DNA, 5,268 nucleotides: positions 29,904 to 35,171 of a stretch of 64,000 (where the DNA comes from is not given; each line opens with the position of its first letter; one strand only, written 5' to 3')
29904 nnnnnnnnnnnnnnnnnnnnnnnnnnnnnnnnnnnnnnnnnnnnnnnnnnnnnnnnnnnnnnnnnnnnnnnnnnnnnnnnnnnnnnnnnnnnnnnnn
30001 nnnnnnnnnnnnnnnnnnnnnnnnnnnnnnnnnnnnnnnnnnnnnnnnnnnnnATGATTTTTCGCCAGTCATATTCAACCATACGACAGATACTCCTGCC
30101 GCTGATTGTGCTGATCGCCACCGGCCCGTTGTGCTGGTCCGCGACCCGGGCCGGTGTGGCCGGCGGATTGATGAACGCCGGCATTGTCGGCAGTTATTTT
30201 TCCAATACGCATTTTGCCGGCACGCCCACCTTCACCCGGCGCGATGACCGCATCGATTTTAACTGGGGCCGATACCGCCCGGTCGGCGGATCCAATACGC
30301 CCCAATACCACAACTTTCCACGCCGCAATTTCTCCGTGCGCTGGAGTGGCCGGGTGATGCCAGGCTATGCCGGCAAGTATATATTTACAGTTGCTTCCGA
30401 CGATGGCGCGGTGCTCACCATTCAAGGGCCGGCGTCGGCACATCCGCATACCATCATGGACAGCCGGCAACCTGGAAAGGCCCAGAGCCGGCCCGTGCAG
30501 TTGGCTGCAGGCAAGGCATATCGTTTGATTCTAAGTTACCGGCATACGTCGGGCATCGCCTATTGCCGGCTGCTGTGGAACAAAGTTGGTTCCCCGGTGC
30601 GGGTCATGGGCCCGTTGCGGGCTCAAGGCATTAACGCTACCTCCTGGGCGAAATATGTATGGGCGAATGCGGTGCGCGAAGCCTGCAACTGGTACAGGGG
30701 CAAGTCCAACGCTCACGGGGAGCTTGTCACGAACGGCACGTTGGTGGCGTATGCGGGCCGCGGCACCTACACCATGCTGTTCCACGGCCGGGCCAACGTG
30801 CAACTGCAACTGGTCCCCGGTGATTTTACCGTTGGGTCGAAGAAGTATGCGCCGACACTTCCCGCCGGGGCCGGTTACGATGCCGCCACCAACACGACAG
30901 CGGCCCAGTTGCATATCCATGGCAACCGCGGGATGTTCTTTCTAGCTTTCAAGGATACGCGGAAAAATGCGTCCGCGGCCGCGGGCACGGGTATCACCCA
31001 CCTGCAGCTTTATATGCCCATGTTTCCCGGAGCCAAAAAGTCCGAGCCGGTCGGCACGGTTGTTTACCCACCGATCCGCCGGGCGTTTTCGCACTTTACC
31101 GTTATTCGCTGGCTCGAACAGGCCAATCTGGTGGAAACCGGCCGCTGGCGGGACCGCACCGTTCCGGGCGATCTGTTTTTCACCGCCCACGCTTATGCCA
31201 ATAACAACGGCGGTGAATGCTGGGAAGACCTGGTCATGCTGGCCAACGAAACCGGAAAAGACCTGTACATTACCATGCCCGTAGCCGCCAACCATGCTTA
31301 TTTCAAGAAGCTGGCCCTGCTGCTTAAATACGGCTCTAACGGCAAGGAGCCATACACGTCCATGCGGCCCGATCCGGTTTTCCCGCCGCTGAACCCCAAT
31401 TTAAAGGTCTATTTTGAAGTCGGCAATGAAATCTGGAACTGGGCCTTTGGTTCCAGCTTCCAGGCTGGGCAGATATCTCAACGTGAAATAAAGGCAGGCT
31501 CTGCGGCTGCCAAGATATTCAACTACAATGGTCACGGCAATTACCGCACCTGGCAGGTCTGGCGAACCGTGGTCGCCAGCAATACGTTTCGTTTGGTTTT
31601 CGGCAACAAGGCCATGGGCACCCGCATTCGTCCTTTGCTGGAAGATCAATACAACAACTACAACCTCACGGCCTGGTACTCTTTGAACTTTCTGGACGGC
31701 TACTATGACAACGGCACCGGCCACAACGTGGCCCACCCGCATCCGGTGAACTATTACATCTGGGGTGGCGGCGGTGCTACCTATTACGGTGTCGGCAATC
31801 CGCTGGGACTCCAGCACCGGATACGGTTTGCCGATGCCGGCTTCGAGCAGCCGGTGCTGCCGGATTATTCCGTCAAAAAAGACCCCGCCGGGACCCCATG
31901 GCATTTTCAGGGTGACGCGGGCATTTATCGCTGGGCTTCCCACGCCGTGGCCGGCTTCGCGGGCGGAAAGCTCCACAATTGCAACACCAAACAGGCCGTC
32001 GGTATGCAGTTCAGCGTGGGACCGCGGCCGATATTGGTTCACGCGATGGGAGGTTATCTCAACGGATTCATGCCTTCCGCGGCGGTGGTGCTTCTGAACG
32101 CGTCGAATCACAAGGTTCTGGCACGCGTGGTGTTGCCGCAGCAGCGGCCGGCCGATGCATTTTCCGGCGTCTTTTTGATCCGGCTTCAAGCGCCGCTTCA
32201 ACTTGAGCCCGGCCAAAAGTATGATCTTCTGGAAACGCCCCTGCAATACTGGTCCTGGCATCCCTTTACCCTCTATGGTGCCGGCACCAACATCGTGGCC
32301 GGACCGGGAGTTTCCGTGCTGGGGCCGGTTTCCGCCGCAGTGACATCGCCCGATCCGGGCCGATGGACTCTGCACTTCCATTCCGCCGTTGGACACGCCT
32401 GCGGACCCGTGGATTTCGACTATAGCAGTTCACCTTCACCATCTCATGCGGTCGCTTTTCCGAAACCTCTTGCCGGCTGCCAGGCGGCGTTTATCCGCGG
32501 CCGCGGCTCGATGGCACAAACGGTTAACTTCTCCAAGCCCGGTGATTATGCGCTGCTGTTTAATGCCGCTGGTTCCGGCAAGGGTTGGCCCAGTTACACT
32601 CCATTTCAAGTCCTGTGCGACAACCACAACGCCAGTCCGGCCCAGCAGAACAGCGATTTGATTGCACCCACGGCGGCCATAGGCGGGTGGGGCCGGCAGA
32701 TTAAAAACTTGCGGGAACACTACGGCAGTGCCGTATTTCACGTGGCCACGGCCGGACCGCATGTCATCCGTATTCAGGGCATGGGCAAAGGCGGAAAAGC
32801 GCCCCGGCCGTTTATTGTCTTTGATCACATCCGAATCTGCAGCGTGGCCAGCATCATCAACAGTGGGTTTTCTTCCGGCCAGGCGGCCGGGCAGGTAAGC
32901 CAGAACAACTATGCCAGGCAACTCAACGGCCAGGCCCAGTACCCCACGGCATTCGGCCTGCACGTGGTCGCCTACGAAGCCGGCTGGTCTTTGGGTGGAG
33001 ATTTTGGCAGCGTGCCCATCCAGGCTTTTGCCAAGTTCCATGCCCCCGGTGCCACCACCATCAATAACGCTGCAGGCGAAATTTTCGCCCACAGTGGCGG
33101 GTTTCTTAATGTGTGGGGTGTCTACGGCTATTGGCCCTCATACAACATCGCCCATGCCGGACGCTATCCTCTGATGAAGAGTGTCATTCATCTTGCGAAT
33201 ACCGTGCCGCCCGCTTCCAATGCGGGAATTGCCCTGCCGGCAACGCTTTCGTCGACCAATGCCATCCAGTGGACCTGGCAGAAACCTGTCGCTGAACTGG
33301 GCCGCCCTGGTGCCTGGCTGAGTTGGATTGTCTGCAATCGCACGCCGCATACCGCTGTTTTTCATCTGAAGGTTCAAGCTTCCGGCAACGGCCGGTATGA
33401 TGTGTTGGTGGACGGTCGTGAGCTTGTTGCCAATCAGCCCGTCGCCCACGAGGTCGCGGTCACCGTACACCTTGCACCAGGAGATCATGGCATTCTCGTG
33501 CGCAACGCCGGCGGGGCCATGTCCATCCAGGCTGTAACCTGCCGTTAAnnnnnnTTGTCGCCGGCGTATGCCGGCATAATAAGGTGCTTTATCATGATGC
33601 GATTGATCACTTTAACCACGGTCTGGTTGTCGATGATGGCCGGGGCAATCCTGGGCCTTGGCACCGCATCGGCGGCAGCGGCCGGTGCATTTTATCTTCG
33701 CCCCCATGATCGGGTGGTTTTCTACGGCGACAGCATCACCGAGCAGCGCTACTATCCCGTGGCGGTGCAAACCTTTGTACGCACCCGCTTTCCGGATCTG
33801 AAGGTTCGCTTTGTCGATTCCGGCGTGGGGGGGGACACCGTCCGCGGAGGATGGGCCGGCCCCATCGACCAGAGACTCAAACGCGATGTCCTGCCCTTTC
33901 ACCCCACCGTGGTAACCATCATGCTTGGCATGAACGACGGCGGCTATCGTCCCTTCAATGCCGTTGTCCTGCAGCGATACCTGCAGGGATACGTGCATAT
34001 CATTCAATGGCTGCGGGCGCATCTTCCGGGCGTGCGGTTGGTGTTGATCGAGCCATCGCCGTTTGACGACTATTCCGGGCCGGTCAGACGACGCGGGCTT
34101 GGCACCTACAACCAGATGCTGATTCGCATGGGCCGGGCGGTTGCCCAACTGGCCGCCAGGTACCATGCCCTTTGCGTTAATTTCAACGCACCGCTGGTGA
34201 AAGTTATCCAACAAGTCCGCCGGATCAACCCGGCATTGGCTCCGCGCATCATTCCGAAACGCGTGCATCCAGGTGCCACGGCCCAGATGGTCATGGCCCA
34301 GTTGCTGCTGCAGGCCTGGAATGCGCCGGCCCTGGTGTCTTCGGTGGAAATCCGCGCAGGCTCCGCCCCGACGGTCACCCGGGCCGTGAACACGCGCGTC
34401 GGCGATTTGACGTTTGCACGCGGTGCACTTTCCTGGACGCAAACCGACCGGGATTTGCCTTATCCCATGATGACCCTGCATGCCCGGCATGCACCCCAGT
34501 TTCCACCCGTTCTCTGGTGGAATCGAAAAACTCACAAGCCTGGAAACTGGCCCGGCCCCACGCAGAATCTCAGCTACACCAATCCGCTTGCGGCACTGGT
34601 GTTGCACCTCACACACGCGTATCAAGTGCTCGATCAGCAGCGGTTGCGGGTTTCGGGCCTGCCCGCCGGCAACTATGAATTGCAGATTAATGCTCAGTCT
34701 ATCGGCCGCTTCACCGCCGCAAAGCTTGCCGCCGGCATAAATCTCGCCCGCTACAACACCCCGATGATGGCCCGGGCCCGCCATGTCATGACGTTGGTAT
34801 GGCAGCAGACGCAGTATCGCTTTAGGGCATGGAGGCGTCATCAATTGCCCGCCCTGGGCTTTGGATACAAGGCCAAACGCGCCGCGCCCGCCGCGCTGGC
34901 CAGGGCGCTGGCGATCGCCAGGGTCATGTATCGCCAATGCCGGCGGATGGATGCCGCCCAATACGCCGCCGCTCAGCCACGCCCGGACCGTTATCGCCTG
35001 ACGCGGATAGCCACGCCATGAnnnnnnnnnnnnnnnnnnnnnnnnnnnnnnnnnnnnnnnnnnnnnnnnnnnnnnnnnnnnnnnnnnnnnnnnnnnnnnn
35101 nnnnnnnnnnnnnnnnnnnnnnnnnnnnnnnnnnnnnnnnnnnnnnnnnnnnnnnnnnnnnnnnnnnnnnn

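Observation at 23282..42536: Modular array: prepilin H-X9-DG tail repeated three times, each copy followed by a different secreted GH-A-like paralogue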

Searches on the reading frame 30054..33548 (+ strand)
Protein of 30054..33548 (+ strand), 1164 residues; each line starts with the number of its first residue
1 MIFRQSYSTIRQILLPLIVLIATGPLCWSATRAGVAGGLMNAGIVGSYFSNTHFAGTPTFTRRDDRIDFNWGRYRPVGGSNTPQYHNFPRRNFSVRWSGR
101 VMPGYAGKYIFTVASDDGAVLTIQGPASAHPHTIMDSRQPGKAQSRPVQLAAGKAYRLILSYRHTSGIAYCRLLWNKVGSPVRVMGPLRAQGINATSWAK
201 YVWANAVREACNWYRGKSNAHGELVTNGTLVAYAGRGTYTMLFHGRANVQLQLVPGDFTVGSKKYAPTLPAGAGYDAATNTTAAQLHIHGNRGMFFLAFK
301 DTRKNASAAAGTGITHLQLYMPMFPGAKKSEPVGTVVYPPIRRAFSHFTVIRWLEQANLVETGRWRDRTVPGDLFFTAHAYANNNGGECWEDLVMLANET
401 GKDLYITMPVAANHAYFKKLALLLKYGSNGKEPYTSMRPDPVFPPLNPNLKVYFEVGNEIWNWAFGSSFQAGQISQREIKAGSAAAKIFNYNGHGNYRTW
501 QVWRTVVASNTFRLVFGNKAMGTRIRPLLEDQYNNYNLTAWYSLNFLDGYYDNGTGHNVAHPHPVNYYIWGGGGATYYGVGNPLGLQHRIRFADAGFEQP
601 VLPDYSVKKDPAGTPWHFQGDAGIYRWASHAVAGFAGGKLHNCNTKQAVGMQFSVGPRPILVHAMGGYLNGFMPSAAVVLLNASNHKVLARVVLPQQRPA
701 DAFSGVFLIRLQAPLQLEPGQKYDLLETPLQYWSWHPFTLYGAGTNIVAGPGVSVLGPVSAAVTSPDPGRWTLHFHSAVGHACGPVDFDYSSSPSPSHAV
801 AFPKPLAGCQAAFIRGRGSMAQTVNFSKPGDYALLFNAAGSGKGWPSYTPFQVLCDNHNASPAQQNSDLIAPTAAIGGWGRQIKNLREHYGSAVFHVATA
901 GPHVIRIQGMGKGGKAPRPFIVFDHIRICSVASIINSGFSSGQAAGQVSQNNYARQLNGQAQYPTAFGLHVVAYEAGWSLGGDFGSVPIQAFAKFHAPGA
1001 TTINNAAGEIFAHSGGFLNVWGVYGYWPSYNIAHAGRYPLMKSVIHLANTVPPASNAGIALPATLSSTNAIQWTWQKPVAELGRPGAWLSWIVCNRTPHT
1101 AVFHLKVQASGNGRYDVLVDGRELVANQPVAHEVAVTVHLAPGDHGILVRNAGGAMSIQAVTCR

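Call 5: search_protein_families(library=pfam, proteins=[window:30054-33548:+], max_evalue=0.01)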
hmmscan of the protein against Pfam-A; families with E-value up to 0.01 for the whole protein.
window:30054-33548:+ (1164 aa): 1 family
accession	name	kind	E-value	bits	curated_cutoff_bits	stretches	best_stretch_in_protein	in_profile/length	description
PF07691.17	PA14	-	5.5e-10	39.7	24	1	42-167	3-123/147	PA14 domain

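Call 6: search_protein_families(library=ncbifam, proteins=[window:30054-33548:+], max_evalue=0.01)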
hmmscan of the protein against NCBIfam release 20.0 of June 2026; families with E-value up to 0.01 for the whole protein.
window:30054-33548:+ (1164 aa): 0 families

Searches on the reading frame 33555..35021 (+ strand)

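Call 5: search_protein_families(library=pfam, proteins=[window:33555-35021:+], max_evalue=0.01)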
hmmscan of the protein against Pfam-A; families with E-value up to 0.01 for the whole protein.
window:33555-35021:+ (488 aa): 2 families
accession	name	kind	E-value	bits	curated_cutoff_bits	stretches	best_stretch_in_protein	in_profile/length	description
PF13472.12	Lipase_GDSL_2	-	1e-18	68.9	32.9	1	56-216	1-155/178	GDSL-like Lipase/Acylhydrolase family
PF00657.28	Lipase_GDSL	-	1.4e-07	32.3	23.6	1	54-250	1-207/208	GDSL-like Lipase/Acylhydrolase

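Call 6: search_protein_families(library=ncbifam, proteins=[window:33555-35021:+], max_evalue=0.01)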
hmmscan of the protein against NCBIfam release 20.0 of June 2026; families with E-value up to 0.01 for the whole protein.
window:33555-35021:+ (488 aa): 0 families
